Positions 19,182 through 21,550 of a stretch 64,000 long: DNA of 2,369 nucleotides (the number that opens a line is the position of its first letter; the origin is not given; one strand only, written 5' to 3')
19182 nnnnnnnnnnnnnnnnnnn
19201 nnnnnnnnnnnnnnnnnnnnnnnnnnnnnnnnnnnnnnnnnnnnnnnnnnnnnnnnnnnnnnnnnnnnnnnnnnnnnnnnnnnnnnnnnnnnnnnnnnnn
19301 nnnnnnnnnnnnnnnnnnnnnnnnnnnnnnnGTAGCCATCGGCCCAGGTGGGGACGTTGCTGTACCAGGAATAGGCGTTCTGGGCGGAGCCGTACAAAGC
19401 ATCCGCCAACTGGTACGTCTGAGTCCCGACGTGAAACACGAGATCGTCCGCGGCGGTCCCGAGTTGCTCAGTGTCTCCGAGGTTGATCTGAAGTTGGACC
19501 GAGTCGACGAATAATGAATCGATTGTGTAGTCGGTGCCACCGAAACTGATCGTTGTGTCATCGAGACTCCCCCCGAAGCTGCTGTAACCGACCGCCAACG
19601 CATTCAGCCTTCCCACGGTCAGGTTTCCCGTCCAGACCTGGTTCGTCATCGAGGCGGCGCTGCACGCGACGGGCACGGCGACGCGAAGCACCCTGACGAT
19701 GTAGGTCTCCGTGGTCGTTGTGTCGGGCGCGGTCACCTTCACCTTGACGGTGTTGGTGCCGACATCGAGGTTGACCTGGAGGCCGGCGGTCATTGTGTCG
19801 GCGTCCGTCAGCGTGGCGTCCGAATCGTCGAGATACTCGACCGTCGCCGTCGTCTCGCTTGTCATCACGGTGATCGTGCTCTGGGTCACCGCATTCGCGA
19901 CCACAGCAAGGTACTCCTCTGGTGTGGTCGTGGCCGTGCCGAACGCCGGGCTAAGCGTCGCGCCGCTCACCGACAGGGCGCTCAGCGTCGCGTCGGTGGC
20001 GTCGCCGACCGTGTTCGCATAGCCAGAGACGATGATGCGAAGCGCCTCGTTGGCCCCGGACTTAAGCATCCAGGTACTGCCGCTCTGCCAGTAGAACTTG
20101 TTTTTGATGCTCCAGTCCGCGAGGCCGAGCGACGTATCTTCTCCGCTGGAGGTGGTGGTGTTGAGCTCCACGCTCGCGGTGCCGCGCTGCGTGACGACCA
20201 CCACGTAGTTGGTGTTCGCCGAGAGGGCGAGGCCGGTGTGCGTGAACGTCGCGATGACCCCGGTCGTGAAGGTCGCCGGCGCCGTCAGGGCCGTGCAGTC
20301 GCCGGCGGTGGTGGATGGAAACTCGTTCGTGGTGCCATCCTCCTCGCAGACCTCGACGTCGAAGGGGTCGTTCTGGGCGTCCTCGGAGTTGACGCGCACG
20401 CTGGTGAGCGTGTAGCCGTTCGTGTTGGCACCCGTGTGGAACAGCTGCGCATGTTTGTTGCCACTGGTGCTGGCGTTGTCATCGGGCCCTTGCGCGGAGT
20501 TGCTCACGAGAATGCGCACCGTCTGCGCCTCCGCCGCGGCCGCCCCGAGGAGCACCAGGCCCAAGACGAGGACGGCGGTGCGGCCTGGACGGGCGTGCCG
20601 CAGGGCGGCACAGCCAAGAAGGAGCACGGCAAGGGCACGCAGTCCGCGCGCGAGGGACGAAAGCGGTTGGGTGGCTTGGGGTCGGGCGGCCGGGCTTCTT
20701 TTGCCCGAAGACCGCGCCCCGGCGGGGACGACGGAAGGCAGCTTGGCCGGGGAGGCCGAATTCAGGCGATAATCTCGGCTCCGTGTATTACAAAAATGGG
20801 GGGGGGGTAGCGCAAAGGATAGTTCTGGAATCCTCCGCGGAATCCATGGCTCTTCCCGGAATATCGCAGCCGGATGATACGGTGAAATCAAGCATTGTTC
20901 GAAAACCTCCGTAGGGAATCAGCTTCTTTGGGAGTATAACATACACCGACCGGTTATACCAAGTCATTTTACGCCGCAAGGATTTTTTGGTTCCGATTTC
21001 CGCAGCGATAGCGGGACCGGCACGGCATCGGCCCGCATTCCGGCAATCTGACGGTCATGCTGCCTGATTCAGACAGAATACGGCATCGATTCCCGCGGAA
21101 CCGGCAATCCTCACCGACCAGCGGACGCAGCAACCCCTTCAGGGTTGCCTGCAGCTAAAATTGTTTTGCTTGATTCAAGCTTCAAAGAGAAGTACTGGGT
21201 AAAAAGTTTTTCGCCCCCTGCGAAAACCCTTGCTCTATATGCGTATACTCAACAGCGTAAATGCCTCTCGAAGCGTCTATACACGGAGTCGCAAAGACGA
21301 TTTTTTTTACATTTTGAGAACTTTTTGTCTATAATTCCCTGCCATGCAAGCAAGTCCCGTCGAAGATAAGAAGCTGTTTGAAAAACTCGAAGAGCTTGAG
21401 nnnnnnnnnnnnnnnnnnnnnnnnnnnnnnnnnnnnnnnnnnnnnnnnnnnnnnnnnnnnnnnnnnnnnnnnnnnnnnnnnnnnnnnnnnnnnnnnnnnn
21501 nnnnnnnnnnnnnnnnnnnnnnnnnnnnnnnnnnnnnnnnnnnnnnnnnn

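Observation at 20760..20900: C10/G10 homopolymer arranged as a frame-switch between a well-positioned ATG and the 1799-aa autotransporter ORF: candidate phase-variation (contingency) locus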

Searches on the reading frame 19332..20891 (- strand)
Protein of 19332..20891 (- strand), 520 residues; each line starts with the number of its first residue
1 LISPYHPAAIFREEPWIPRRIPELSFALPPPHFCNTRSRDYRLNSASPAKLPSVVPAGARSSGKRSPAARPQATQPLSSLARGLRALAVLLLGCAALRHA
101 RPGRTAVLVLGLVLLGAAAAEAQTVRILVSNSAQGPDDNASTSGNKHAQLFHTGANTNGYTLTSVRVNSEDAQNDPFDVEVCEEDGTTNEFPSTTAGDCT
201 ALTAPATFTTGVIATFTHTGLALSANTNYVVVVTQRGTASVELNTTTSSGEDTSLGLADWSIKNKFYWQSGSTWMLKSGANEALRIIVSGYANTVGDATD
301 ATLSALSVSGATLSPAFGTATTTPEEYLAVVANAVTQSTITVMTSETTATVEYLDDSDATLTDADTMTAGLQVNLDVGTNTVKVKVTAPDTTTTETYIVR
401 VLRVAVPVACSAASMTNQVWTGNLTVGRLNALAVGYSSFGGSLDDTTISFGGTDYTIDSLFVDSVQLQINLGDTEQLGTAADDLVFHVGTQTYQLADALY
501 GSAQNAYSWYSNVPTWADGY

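Call 11: find_homologous_proteins(query=window:19332-20891:-, max_evalue=0.00001)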
Query window:19332-20891:- (520 aa): 109 proteins with E <= 0.00001 among 8000 candidates.
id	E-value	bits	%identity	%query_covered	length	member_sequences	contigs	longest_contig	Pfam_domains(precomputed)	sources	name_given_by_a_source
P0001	3.7e-285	965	88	100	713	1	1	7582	PF12733.14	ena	-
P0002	8.7e-259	878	86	95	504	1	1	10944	PF12733.14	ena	-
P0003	5.2e-238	809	75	100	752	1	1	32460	PF12733.14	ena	-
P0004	8.3e-212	723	79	82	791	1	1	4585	PF12733.14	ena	-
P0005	3.2e-203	694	79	82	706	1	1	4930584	PF12733.14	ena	-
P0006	2.8e-201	688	81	78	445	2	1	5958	PF12733.14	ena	-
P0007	1.6e-180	619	76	77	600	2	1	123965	PF12733.14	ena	-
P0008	2.3e-172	593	71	82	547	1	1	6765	PF12733.14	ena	-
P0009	1.2e-171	590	73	80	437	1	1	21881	PF12733.14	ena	-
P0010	1.5e-171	590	72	77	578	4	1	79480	PF12733.14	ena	-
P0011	2.2e-169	583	69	82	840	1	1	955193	PF12733.14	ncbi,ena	-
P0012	3.4e-163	562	68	79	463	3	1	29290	PF12733.14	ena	-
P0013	2.2e-160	553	71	77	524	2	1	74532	PF12733.14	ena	-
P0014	1.1e-151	524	79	65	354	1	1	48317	PF12733.14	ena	-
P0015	1.2e-148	514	69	72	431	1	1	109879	PF12733.14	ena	-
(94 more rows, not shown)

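Call 13: find_encoding_contigs(protein=P0001, flank=3000, max_places=6)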
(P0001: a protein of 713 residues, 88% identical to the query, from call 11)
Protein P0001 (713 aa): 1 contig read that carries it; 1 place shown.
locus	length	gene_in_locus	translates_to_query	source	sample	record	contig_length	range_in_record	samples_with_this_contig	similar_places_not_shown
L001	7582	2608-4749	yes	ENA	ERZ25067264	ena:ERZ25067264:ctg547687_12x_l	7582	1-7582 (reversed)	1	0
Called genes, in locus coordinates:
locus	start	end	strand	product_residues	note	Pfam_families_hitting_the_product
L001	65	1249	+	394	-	PF04055:Radical_SAM, PF06969:HemN_C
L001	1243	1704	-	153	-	PF11161:DUF2944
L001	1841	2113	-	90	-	PF01894:YjbQ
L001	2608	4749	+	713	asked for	PF12733:Cadherin-like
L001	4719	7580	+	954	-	?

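Call 14: find_encoding_contigs(protein=P0002, flank=3000, max_places=6)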
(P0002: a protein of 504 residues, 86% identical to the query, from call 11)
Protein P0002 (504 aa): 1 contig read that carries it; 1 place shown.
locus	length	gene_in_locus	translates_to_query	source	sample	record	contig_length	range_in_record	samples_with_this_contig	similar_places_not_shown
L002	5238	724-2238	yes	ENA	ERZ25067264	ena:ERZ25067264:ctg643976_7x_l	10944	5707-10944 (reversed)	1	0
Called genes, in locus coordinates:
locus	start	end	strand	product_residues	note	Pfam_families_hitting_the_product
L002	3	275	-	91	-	?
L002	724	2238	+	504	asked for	PF12733:Cadherin-like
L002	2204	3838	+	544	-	PF00041:fn3, PF16656:Pur_ac_phosph_N (faint), PF00028:Cadherin (weak)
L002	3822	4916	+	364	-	PF17803:Cadherin_4, PF17892:Cadherin_5, PF17963:Big_9, PF19076:CshA_repeat (faint), PF17803:Cadherin_4, PF17892:Cadherin_5, PF17963:Big_9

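Call 15: find_encoding_contigs(protein=P0003, flank=3000, max_places=6)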
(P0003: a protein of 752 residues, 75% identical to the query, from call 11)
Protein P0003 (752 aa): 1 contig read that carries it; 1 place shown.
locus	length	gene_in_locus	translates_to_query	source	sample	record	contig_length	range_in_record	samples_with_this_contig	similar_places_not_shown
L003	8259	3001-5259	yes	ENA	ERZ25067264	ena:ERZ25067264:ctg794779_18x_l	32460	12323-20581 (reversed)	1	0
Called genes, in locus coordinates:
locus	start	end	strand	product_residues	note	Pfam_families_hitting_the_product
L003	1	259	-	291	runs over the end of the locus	PF01678:DAP_epimerase, PF05544:Pro_racemase (weak), PF01678:DAP_epimerase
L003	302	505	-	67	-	PF07311:Dodecin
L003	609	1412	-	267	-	PF01578:Cytochrom_C_asm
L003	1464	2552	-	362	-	PF03462:PCRF, PF00472:RF-1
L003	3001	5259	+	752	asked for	PF12733:Cadherin-like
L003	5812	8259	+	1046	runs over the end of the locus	PF00041:fn3, PF17803:Cadherin_4, PF17892:Cadherin_5, PF17963:Big_9, PF17803:Cadherin_4, PF17892:Cadherin_5, PF17963:Big_9, PF17803:Cadherin_4, +6 more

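Call 20: find_related_loci(query=A2, collection=genome_contigs, flank=4000)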
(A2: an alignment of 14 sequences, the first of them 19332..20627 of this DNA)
Query A2 (432 aa) in genome_contigs; peptide patterns used: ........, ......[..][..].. (x = any residue, [..] = any of these).
98 stretches matched a pattern; 22 encode a relative of the query (tblastn E <= 1e-3); 22 distinct loci.
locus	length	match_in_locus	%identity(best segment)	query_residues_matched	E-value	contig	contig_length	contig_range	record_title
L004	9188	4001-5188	75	33-431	0e+0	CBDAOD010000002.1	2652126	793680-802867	MAG: Vicinamibacterales bacterium isolate 1282e159-6dd2-4713-bfde-212400ec611b genome assembly, contig: contig_2, whole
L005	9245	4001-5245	70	7-431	4e-167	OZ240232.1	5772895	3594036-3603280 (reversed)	MAG: Candidatus Versatilivoraceae bacterium isolate ed3112cf-5d09-4b03-98f8-4139f083c0eb genome assembly, chromosome: 1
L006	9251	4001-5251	69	10-428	3e-175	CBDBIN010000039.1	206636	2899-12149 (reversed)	MAG: Terriglobia bacterium isolate d1c3b3d4-6a15-40f0-a509-e9ece1a5a339 genome assembly, contig: contig_39, whole genome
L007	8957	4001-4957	77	33-355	3e-149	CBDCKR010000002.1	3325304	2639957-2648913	MAG: Longimicrobiales bacterium isolate af6c6d4b-e256-4c31-a591-4ccaaeaa1e4e genome assembly, contig: contig_2, whole ge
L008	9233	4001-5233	64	10-429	1e-147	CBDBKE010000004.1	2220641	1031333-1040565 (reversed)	MAG: Terriglobia bacterium isolate 38b9ce2a-8c4d-4d07-85eb-86d09662256f genome assembly, contig: contig_4, whole genome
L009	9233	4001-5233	68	8-429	3e-141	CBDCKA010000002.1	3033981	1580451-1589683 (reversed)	MAG: Terriglobia bacterium isolate 31ff0249-533e-4473-91ae-22163d2f2002 genome assembly, contig: contig_2, whole genome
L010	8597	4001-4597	79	9-206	6e-96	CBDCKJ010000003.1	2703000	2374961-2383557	MAG: Longimicrobiales bacterium isolate e5e6e237-df96-4168-887b-12d3b9a40ed9 genome assembly, contig: contig_3, whole ge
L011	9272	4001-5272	72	8-431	1e-177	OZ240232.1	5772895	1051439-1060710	MAG: Candidatus Versatilivoraceae bacterium isolate ed3112cf-5d09-4b03-98f8-4139f083c0eb genome assembly, chromosome: 1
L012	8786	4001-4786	59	10-273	2e-70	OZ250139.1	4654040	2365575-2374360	MAG: Vicinamibacterales bacterium isolate 484768f3-921a-4930-8514-f507c87559ee genome assembly, chromosome: 1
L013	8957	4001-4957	71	13-430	2e-68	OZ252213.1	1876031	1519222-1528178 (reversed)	MAG: Thermodesulfobacteriota bacterium isolate fe9b5591-7b88-4e57-ab13-ddad5861585a genome assembly, chromosome: 1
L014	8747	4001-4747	52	33-388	4e-67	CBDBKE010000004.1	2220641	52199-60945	MAG: Terriglobia bacterium isolate 38b9ce2a-8c4d-4d07-85eb-86d09662256f genome assembly, contig: contig_4, whole genome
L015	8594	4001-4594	62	8-210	2e-66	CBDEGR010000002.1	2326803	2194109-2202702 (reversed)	MAG: Terriglobia bacterium isolate 8a11511d-baa6-4992-a721-72c46eb31aa6 genome assembly, contig: contig_2, whole genome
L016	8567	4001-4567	61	10-202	4e-63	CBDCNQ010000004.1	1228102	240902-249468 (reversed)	MAG: Longimicrobiales bacterium isolate d8bee37e-1321-4159-a081-4b2882c6cdfe genome assembly, contig: contig_4, whole ge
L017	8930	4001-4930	79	10-428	6e-85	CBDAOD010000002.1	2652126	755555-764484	MAG: Vicinamibacterales bacterium isolate 1282e159-6dd2-4713-bfde-212400ec611b genome assembly, contig: contig_2, whole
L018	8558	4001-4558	55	32-223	2e-52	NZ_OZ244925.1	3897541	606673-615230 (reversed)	MAG: Candidatus Poriferisodalis sp. isolate d42d1f9b-a66b-4d33-9477-cfa42e4046ee chromosome 1, complete sequence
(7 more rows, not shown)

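Call 28: find_encoding_contigs(protein=P0009, flank=2500, max_places=6)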
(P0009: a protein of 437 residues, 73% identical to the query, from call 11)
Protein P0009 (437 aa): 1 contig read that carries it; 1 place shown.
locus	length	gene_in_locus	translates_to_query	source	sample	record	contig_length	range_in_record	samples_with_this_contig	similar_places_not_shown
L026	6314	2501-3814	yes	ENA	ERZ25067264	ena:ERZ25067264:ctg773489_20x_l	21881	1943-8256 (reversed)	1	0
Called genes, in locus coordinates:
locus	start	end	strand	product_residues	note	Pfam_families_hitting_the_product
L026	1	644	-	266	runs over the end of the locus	PF01578:Cytochrom_C_asm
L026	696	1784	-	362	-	PF03462:PCRF, PF00472:RF-1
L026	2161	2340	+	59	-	-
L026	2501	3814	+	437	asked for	PF12733:Cadherin-like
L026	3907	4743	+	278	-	PF13205:Big_5 (weak)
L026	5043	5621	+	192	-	PF17963:Big_9 (faint), PF00041:fn3, PF17803:Cadherin_4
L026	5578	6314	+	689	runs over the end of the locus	PF17892:Cadherin_5 (weak), PF17963:Big_9, PF17803:Cadherin_4, PF17892:Cadherin_5, PF17963:Big_9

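Call 29: find_encoding_contigs(protein=P0014, flank=2500, max_places=6)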
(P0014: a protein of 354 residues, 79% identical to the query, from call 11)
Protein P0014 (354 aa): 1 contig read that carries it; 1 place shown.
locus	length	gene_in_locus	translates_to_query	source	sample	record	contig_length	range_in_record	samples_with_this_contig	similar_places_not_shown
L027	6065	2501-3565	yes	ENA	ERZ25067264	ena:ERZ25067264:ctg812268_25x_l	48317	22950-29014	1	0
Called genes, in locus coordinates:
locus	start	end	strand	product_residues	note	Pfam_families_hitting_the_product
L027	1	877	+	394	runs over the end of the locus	PF04055:Radical_SAM, PF06969:HemN_C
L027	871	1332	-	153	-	PF11161:DUF2944 (weak)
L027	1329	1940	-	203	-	PF01894:YjbQ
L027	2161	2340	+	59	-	-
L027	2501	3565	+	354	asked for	PF12733:Cadherin-like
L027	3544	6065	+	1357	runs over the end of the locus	PF00041:fn3, PF00041:fn3, PF17803:Cadherin_4, PF17892:Cadherin_5, PF17963:Big_9, PF17803:Cadherin_4, PF17892:Cadherin_5, PF17963:Big_9, +5 more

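Call 49: find_related_loci(query=A2, collection=metagenome_contigs, flank=2000)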
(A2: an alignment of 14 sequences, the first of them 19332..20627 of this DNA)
Query A2 (432 aa) in metagenome_contigs; peptide patterns used: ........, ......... (x = any residue, [..] = any of these).
131 stretches matched a pattern; 15 encode a relative of the query (tblastn E <= 1e-3); 15 distinct loci.
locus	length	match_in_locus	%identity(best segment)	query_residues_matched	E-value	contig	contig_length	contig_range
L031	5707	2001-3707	35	24-317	4e-28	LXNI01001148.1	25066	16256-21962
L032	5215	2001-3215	42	209-327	2e-12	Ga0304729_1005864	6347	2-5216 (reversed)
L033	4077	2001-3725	34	212-407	7e-11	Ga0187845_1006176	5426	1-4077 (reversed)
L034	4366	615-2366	44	208-319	2e-10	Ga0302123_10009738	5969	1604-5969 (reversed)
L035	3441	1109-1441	37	205-320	5e-9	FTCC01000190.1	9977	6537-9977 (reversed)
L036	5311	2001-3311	31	205-317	1e-8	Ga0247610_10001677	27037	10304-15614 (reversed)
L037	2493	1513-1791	39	210-317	2e-8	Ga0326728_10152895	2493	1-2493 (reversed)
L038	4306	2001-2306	38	210-316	8e-8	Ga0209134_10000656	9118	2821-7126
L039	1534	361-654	41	210-329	2e-7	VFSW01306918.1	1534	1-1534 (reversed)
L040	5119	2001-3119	43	208-319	1e-9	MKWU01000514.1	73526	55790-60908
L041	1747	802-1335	39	210-318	2e-6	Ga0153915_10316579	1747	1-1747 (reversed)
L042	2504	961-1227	31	208-315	4e-6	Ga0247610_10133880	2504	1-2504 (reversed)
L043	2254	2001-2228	33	208-302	1e-5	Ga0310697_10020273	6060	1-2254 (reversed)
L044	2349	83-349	31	208-315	3e-5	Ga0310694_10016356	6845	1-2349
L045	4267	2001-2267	31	208-315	7e-5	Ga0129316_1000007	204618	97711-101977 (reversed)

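Call 57: find_encoding_contigs(protein=P0004, flank=1500, max_places=4)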
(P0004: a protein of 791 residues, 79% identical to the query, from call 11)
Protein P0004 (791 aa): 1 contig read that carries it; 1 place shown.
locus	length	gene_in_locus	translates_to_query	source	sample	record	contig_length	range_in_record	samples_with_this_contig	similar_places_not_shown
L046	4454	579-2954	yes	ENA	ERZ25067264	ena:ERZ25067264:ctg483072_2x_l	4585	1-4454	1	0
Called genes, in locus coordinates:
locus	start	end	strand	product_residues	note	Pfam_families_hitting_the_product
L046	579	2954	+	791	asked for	PF12733:Cadherin-like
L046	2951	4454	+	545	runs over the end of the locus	?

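Call 58: find_encoding_contigs(protein=P0006, flank=1500, max_places=4)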
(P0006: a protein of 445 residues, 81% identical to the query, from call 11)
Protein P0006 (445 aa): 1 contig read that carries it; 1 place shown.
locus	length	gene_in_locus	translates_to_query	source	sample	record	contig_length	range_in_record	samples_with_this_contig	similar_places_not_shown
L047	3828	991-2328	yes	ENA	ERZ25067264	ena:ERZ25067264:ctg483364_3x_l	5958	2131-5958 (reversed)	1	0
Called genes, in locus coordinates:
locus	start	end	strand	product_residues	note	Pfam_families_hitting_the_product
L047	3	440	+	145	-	?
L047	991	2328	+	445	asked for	PF12733:Cadherin-like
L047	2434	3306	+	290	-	PF00560:LRR_1 (faint), PF12799:LRR_4 (faint), PF13855:LRR_8 (weak)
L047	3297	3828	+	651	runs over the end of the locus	-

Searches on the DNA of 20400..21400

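Call 18: search_rna_families(source=window, start=20400, end=21400, threshold=evalue, max_evalue=1)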
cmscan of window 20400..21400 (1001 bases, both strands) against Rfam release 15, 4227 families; matches with E-value up to 1: 0.
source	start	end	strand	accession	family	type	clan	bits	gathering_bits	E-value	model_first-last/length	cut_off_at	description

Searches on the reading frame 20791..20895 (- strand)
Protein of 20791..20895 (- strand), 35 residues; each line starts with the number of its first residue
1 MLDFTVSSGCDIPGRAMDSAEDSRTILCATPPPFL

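Call 37: list_cluster_members(proteins=[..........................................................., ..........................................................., window:20791-20895:-, window:20791-20967:-])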
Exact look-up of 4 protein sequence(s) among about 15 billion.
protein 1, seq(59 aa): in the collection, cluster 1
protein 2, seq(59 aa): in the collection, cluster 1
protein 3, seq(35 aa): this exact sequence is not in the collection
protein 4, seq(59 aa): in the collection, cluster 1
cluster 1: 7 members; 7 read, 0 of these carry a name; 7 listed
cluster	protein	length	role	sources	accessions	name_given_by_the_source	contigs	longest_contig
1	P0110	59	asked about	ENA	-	-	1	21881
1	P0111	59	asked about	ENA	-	-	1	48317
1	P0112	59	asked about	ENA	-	-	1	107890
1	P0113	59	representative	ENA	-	-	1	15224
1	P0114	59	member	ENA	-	-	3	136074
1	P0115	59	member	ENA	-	-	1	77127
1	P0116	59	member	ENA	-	-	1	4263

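Call 39: find_encoding_contigs(protein=P0114, flank=3000, max_places=6)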
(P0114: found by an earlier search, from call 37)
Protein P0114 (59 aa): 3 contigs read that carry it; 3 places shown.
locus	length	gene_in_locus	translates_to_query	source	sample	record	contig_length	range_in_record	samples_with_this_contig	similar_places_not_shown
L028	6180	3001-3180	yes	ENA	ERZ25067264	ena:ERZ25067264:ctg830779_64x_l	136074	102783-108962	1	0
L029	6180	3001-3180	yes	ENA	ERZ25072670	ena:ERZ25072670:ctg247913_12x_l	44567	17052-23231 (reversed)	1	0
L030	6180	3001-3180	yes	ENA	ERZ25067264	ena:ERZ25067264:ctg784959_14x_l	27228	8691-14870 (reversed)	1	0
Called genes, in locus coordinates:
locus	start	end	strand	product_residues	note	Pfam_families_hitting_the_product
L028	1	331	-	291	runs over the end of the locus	PF01678:DAP_epimerase, PF05544:Pro_racemase (weak), PF01678:DAP_epimerase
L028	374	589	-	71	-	PF07311:Dodecin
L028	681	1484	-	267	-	PF01578:Cytochrom_C_asm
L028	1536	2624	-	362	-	PF03462:PCRF, PF00472:RF-1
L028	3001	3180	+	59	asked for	-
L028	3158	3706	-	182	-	-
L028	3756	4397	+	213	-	PF12733:Cadherin-like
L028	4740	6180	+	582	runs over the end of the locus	PF16656:Pur_ac_phosph_N (faint), PF00041:fn3, PF25059:FN3_DSCAM-DSCAML_C (weak), PF00028:Cadherin (weak), PF00041:fn3, PF17803:Cadherin_4, PF17892:Cadherin_5, PF17963:Big_9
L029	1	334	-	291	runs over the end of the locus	PF01678:DAP_epimerase, PF05544:Pro_racemase (weak), PF01678:DAP_epimerase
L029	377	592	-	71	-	PF07311:Dodecin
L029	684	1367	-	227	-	PF01578:Cytochrom_C_asm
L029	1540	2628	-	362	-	PF03462:PCRF, PF00472:RF-1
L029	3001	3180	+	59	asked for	-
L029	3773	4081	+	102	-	-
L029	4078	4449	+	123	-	PF12733:Cadherin-like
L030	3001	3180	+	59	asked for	-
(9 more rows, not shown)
